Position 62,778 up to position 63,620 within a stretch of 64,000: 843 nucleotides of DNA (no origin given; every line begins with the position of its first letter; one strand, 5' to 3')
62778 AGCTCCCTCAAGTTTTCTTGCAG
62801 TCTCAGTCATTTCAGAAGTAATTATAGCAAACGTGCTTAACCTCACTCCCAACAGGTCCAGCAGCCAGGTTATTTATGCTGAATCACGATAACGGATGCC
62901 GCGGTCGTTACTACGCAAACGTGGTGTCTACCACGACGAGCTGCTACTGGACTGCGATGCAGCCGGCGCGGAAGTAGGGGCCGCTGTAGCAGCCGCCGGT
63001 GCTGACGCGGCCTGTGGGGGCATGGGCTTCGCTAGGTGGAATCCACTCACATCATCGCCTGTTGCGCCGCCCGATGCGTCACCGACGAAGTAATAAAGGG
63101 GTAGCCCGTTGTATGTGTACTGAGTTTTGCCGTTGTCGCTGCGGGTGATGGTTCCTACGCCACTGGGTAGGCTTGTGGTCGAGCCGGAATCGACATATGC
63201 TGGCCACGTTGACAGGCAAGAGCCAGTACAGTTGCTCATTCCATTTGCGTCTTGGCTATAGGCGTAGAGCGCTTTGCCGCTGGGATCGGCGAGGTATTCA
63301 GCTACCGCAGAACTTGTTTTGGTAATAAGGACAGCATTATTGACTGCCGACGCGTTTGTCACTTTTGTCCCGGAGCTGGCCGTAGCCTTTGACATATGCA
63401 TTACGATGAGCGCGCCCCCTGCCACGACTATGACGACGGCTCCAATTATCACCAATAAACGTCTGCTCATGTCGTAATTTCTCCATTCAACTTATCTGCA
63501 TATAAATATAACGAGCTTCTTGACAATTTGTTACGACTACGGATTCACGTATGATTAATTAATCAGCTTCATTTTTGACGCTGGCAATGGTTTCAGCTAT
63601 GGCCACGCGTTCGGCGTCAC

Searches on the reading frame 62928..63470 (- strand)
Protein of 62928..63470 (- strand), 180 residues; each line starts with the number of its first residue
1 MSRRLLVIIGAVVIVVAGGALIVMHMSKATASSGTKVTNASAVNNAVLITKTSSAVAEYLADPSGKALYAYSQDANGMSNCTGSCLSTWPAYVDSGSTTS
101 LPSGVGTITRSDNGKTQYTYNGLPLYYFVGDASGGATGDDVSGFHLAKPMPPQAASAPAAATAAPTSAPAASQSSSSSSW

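Call 38: search_protein_families(library=pfam, proteins=[window:62928-63470:-], max_evalue=0.001)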
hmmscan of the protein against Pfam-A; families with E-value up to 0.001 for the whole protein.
window:62928-63470:- (180 aa): 1 family
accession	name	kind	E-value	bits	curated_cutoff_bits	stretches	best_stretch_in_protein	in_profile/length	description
PF03640.20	Lipoprotein_15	-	4.4e-16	58.5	24.4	2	108-142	3-37/47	Secreted repeat of unknown function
